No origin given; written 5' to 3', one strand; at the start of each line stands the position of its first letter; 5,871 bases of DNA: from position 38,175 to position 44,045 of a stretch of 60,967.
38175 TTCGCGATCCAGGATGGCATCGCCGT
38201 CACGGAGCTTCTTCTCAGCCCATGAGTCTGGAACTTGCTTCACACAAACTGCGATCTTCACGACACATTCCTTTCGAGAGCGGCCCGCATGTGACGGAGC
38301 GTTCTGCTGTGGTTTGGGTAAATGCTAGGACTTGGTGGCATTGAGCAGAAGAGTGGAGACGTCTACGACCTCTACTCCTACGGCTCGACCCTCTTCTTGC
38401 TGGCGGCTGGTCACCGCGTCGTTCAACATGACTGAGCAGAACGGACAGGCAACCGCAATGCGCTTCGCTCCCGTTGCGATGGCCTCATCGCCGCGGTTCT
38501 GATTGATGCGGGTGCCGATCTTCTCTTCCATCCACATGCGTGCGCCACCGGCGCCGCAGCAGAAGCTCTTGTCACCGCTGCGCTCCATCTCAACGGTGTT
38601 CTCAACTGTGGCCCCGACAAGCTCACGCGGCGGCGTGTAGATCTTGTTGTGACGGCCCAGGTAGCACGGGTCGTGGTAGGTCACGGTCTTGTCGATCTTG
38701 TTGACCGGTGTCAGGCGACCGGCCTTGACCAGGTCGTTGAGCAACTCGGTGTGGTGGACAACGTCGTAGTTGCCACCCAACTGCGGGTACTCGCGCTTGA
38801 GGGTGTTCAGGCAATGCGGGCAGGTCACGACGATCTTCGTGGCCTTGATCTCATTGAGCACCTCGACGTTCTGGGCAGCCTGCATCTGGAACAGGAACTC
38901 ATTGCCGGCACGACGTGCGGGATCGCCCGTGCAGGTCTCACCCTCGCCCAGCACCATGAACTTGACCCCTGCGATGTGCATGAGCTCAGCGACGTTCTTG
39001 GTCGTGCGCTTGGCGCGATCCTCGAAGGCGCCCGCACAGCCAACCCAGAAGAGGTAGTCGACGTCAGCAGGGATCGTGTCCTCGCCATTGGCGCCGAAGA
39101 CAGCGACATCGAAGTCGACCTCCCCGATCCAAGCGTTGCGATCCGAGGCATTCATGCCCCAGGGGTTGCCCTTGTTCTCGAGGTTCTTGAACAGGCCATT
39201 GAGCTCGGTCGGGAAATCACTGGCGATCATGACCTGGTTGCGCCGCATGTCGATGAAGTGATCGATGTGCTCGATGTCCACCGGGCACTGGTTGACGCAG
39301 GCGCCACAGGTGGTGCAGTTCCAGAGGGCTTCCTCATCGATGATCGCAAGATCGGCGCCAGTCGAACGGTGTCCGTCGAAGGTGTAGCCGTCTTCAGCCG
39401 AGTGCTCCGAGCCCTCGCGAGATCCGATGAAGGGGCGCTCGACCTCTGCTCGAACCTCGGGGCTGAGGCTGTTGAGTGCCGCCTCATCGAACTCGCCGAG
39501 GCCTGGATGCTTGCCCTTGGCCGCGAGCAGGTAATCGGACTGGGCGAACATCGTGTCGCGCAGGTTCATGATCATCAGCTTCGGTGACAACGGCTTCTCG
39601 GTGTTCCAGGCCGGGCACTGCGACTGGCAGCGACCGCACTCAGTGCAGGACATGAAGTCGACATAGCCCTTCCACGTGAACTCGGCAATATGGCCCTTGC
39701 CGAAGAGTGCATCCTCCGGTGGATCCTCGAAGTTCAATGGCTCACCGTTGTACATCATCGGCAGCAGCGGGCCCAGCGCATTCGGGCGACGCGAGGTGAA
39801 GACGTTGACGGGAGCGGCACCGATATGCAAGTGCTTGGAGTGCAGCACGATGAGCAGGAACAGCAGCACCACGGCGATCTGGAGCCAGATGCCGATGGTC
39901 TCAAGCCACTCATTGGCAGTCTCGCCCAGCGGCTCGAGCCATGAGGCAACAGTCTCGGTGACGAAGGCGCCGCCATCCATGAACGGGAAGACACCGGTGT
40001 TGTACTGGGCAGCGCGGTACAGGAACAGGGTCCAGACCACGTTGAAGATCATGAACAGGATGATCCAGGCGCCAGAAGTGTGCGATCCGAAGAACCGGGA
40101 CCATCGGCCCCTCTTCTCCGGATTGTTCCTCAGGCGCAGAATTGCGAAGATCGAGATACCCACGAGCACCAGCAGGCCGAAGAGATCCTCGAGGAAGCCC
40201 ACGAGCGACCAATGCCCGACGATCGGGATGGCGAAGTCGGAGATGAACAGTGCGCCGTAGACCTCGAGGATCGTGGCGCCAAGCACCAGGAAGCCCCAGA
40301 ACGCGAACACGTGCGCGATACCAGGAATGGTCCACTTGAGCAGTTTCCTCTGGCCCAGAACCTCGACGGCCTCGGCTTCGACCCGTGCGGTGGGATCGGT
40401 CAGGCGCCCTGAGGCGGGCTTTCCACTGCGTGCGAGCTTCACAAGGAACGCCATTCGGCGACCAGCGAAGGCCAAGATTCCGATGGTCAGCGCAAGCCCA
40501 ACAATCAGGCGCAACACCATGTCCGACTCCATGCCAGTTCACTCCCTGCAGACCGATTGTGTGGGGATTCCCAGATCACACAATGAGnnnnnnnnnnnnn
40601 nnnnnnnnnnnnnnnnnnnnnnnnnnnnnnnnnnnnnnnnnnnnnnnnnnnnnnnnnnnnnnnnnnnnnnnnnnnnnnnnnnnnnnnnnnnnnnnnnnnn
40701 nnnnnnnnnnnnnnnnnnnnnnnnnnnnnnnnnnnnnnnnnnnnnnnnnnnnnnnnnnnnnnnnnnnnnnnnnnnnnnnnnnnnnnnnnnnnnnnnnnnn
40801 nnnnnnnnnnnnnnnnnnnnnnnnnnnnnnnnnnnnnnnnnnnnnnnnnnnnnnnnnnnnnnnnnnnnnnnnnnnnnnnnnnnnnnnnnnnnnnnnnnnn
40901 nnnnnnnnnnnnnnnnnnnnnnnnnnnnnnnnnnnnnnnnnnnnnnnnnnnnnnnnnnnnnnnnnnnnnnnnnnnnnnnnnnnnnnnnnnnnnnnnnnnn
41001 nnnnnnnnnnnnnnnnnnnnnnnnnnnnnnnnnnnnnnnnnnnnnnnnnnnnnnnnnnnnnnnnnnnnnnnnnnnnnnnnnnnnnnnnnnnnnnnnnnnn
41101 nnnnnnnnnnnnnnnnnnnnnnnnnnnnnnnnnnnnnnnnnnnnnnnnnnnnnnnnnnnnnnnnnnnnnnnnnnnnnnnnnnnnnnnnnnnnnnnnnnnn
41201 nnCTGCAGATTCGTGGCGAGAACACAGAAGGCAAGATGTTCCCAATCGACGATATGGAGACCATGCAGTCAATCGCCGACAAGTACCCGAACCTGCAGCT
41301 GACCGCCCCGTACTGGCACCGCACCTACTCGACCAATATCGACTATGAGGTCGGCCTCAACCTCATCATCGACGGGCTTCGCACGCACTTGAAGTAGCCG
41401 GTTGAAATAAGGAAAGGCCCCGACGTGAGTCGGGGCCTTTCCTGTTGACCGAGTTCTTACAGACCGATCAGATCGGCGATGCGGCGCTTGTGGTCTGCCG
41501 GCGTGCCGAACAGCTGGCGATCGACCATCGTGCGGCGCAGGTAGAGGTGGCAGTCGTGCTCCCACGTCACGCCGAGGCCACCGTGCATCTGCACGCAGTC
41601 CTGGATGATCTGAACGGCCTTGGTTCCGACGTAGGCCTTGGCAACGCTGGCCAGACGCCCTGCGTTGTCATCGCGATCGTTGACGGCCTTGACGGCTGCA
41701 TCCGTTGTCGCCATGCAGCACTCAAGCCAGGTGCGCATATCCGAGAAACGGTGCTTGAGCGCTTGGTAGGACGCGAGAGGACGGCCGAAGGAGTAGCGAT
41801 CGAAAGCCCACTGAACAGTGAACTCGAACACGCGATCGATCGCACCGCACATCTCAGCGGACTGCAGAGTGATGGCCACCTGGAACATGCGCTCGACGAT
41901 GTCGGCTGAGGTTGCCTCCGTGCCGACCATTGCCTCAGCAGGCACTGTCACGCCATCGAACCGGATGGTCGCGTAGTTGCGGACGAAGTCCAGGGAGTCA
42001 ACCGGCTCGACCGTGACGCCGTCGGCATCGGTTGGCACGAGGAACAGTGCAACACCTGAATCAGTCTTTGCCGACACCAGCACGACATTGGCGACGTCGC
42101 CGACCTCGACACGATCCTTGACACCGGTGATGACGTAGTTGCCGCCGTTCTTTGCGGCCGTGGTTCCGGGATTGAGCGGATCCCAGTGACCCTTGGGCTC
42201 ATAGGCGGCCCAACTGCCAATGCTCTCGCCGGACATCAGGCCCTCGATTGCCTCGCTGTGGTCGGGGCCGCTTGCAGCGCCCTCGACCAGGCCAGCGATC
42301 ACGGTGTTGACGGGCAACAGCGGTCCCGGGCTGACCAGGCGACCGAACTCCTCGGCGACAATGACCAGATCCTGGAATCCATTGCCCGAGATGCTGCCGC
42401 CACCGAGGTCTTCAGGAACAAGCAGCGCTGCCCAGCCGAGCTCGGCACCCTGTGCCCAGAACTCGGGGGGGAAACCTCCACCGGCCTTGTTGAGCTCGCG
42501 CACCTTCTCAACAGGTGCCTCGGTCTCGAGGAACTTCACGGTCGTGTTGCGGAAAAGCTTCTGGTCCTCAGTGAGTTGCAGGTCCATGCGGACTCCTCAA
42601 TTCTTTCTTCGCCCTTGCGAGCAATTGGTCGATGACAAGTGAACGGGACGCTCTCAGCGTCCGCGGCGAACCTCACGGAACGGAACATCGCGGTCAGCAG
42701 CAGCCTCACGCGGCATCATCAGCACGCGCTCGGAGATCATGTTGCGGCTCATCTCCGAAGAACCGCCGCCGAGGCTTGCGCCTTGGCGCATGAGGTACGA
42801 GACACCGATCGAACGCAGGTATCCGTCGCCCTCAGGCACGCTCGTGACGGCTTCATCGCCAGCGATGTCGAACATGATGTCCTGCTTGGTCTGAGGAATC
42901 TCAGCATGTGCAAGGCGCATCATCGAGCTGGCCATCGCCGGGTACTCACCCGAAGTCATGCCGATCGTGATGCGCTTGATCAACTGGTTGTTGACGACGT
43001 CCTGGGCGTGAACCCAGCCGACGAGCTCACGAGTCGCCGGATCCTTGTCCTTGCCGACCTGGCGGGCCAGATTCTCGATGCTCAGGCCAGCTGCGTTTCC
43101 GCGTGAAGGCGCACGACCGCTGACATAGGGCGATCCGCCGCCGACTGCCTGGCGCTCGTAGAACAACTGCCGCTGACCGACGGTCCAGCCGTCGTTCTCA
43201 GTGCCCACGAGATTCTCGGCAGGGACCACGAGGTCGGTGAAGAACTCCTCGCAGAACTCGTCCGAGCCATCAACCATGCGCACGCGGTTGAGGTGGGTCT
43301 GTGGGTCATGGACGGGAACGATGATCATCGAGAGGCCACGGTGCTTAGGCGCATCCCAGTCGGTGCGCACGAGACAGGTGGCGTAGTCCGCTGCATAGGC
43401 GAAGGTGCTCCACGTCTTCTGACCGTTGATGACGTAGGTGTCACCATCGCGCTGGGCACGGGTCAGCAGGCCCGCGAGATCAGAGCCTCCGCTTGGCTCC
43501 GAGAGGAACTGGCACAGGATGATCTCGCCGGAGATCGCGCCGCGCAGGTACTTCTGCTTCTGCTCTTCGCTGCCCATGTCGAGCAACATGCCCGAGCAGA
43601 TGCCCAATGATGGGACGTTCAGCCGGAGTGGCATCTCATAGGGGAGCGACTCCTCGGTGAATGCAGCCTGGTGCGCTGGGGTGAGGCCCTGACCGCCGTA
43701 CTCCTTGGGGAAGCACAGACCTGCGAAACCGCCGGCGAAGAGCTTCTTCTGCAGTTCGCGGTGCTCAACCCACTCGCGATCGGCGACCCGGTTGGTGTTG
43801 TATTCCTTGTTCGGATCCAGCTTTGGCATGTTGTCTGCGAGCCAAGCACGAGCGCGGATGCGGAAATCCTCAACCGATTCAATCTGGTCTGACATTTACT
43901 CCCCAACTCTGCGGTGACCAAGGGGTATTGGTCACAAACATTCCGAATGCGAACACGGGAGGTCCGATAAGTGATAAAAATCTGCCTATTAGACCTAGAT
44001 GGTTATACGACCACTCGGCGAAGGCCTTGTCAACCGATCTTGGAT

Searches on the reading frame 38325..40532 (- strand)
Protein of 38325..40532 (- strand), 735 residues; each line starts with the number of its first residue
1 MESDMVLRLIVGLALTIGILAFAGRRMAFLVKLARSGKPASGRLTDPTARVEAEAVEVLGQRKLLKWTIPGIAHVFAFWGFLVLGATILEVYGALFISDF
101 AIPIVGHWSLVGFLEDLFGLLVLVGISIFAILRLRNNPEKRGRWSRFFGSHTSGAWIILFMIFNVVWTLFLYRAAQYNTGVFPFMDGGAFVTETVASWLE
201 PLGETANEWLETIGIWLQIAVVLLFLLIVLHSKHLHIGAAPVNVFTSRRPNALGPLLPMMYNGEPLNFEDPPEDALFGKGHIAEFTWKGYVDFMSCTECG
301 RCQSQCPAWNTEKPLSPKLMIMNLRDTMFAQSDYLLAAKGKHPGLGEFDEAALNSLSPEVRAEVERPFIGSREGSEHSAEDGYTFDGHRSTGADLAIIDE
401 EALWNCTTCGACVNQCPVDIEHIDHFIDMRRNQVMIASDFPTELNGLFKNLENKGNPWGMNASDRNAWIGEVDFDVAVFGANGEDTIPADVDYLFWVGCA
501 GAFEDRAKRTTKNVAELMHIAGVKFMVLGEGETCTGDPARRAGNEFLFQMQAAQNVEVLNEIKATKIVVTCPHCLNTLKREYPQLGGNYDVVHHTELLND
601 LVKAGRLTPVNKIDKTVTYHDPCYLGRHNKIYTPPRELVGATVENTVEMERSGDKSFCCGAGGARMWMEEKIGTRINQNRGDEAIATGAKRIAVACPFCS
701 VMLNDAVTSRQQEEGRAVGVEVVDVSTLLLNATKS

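Call 23: search_protein_families(library=pfam, proteins=[window:38325-40532:-], max_evalue=0.00001)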
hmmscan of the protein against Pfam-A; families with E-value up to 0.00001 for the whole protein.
window:38325-40532:- (735 aa): 7 families
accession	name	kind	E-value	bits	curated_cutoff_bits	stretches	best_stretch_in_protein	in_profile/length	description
PF02754.22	CCG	-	2.7e-33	114.4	20.6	2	617-703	1-84/85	Cysteine-rich domain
PF13183.11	Fer4_8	-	5.4e-11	43.3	27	0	389-420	46-68/68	4Fe-4S dicluster domain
PF13187.11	Fer4_9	-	2.1e-09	37.7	27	1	296-419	2-50/52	4Fe-4S dicluster domain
PF12838.12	Fer4_7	-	8.1e-09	36.3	27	0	403-420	35-52/52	4Fe-4S dicluster domain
PF13237.11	Fer4_10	-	8.3e-08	32.5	25.5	1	290-417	3-53/53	4Fe-4S dicluster domain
PF13484.11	Fer4_16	-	3.9e-07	31.2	30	0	405-419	1-15/66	4Fe-4S double cluster binding domain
PF12797.12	Fer4_2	-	1.3e-06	28.5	24.5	0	287-308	1-22/22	4Fe-4S binding domain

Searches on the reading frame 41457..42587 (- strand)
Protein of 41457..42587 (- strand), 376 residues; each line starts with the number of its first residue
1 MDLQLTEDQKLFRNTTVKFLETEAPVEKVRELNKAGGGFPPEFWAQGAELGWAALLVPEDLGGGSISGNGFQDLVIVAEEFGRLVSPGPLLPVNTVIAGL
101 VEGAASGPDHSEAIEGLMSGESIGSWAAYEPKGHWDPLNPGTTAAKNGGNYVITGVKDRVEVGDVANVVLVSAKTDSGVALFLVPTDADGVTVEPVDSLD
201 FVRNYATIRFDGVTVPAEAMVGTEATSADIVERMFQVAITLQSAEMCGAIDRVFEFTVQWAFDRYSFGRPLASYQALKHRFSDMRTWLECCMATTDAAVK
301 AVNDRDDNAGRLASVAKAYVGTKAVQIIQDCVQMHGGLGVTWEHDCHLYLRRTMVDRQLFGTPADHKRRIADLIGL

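Call 23: search_protein_families(library=pfam, proteins=[window:41457-42587:-], max_evalue=0.00001)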
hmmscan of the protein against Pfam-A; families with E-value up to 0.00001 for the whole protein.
window:41457-42587:- (376 aa): 3 families
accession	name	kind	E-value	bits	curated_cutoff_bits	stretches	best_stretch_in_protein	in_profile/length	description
PF00441.29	Acyl-CoA_dh_1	-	3.6e-23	82.8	22.4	1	239-371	15-146/150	Acyl-CoA dehydrogenase, C-terminal domain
PF02771.21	Acyl-CoA_dh_N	-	9.4e-13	49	22.9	1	6-98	1-89/113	Acyl-CoA dehydrogenase, N-terminal domain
PF02770.24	Acyl-CoA_dh_M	-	1.7e-10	41.4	33.3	1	130-198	6-80/97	Acyl-CoA dehydrogenase, middle domain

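Call 24: search_protein_families(library=ncbifam, proteins=[window:41457-42587:-], max_evalue=0.00001)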
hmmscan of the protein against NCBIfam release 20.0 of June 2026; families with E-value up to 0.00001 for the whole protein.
window:41457-42587:- (376 aa): 16 families
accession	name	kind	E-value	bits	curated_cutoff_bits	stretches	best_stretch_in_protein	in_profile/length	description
TIGR03203.1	pimD_small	equivalog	1.3e-45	156.1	652.7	1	2-375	1-377/378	pimeloyl-CoA dehydrogenase small subunit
NF050027.1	acylCoADhIpdE2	equivalog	1.7e-44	152.6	450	2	159-370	121-306/311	acyl-CoA dehydrogenase IpdE2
NF042972.1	AcrlCoAredClosAcrC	equivalog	9.6e-36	123.2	640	1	1-346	1-348/378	acryloyl-CoA reductase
NF053553.1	prodigi_MBC_PigA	equivalog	5.5e-34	117.9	500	1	1-376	1-381/381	prodigiosin MBC biosynthesis dehydrogenase PigA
NF045652.1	ProlPCPDhRedW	equivalog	1.6e-33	116.1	650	1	110-376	104-375/376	L-prolyl-[peptidyl-carrier protein] dehydrogenase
NF008997.0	PRK12341.1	equivalog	2.8e-29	102.3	537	1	1-351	1-353/382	acyl-CoA dehydrogenase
NF002885.1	PRK03354.1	equivalog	1.4e-27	96.7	540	1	1-361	1-360/378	crotonobetainyl-CoA dehydrogenase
NF043006.1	CyhCrbnylCoADH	equivalog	2.5e-25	89.3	650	1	36-347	33-348/380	cyclohexane-1-carbonyl-CoA dehydrogenase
NF045552.1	GlutCoADH_Des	equivalog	7.4e-21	74.8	470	1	1-351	1-356/387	glutaryl-CoA dehydrogenase Acd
NF042439.1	SulpropCoADesulf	equivalog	5.6e-20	71.4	600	1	50-344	36-340/379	3-sulfinopropanoyl-CoA desulfinase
NF058590.1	AcCoDHFadEBacil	equivalog_domain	4.9e-19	68.3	600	1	4-362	20-398/586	acyl-CoA dehydrogenase FadE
TIGR03207.1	cyc_hxne_CoA_dh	equivalog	1.1e-18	67.2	575.35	1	106-341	97-339/372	cyclohexanecarboxyl-CoA dehydrogenase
NF052270.1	Staph_DH_FadE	equivalog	3.3e-14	52.4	600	1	141-347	158-366/400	acyl-CoA dehydrogenase FadE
NF049984.1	Rv1679_FadE16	equivalog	4.6e-11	42.6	600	1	36-341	22-332/371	Rv1679 family acyl-CoA dehydrogenase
TIGR03204.1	pimC_large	equivalog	2.8e-10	39.7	623.85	1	2-232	1-237/395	pimeloyl-CoA dehydrogenase large subunit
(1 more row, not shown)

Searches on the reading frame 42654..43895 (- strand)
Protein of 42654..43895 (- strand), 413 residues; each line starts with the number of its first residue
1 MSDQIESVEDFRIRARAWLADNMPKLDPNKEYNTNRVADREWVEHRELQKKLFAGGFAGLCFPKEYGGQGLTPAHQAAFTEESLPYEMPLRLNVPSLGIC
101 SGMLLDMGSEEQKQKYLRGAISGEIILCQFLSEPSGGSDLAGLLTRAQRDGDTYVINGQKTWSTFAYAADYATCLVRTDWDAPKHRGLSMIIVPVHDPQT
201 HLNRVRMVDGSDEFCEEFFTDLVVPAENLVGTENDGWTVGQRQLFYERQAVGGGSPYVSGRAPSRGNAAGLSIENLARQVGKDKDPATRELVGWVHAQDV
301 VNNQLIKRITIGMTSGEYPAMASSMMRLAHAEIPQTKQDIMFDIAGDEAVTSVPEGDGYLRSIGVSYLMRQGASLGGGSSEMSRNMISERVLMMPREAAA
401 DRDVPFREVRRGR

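Call 23: search_protein_families(library=pfam, proteins=[window:42654-43895:-], max_evalue=0.00001)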
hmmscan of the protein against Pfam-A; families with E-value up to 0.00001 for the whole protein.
window:42654-43895:- (413 aa): 2 families
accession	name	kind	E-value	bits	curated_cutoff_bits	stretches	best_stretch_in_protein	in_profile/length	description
PF02770.24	Acyl-CoA_dh_M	-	4e-17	62.6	33.3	1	128-212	1-85/97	Acyl-CoA dehydrogenase, middle domain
PF02771.21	Acyl-CoA_dh_N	-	3.8e-16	59.9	22.9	1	38-124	27-113/113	Acyl-CoA dehydrogenase, N-terminal domain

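Call 24: search_protein_families(library=ncbifam, proteins=[window:42654-43895:-], max_evalue=0.00001)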
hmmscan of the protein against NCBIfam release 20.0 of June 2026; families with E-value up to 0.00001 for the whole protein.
window:42654-43895:- (413 aa): 17 families
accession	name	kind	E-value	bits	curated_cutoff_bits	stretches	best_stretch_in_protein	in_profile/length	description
TIGR03204.1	pimC_large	equivalog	1.6e-51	175.4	623.85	1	10-392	10-393/395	pimeloyl-CoA dehydrogenase large subunit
NF042972.1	AcrlCoAredClosAcrC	equivalog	4.2e-26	91.5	640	1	38-243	31-237/378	acryloyl-CoA reductase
NF043006.1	CyhCrbnylCoADH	equivalog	1.2e-22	80.4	650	1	39-251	31-244/380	cyclohexane-1-carbonyl-CoA dehydrogenase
TIGR03207.1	cyc_hxne_CoA_dh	equivalog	3.1e-22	78.8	575.35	1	39-249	28-239/372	cyclohexanecarboxyl-CoA dehydrogenase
NF045552.1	GlutCoADH_Des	equivalog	4.3e-22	78.9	470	1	40-239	34-235/387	glutaryl-CoA dehydrogenase Acd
NF045652.1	ProlPCPDhRedW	equivalog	3.6e-21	75.4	650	1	53-249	41-241/376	L-prolyl-[peptidyl-carrier protein] dehydrogenase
NF053553.1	prodigi_MBC_PigA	equivalog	1.4e-19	70.5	500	1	46-249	39-246/381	prodigiosin MBC biosynthesis dehydrogenase PigA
NF008997.0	PRK12341.1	equivalog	6.2e-19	68.3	537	1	37-237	31-231/382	acyl-CoA dehydrogenase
NF042439.1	SulpropCoADesulf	equivalog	4.2e-18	65.2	600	1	48-256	29-241/379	3-sulfinopropanoyl-CoA desulfinase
NF058590.1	AcCoDHFadEBacil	equivalog_domain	1.1e-15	57.2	600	1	35-236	45-245/586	acyl-CoA dehydrogenase FadE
NF052270.1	Staph_DH_FadE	equivalog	6.2e-13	48.2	600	1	98-176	111-190/400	acyl-CoA dehydrogenase FadE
NF002885.1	PRK03354.1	equivalog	2.7e-11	43.1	540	1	48-252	42-243/378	crotonobetainyl-CoA dehydrogenase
TIGR03203.1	pimD_small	equivalog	2.2e-10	40.2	652.7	1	46-236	40-228/378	pimeloyl-CoA dehydrogenase small subunit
NF007000.1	PRK09463.1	subfamily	5.4e-10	38.3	600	1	54-143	84-175/726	acyl-CoA dehydrogenase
NF037942.1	ac_ACP_DH_MbtN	equivalog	1.4e-09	37.2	700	1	107-253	91-238/376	mycobactin biosynthesis acyl-ACP dehydrogenase MbtN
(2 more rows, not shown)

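Call 59: search_solved_structures(query=window:42654-43895:-, max_evalue=1e-20)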
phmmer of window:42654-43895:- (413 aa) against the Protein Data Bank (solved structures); distinct sequences matched with E-value up to 1e-20: 21.
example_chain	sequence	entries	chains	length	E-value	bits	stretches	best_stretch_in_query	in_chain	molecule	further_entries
6wy8_B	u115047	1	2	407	7.5e-40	140.1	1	44-398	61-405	Acyl-CoA dehydrogenase domain protein Tcur3483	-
6wy9_A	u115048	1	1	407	4.5e-39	137.5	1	44-398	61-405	Acyl-CoA dehydrogenase domain protein Tcur3483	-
4x28_A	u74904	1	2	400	9.9e-36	126.5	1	45-396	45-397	Acyl-CoA dehydrogenase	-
3r7k_A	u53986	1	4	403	3.2e-28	101.8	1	46-391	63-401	Probable acyl CoA dehydrogenase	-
4iv6_A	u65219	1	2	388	1.4e-27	99.7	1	49-238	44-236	Acyl-CoA dehydrogenase FadE3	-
4o5m_A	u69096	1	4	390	2.8e-26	95.4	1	52-255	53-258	Isovaleryl-CoA dehydrogenase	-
2pg0_A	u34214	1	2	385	5e-26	94.5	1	46-251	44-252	Acyl-CoA dehydrogenase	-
1ivh_A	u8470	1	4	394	7e-26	94.1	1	40-255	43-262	ISOVALERYL-COA DEHYDROGENASE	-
8sgr_A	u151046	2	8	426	9e-26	93.7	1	40-255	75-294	Isovaleryl-CoA dehydrogenase, mitochondrial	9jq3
9jq4_A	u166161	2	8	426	5.3e-25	91.2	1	40-254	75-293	Isovaleryl-CoA dehydrogenase, mitochondrial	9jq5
4l1f_A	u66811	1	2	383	9.7e-25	90.3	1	38-248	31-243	Acyl-CoA dehydrogenase domain protein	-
7w0j_A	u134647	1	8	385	1.3e-24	89.9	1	47-255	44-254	Acyl-CoA dehydrogenase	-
8i4p_A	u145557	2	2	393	1.3e-24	89.9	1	47-255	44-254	Acyl-CoA dehydrogenase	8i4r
1ukw_A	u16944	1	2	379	2.8e-24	88.8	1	50-392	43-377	acyl-CoA dehydrogenase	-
6es9_A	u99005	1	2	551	6.5e-24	87.6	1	47-194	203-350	Acyl-CoA dehydrogenase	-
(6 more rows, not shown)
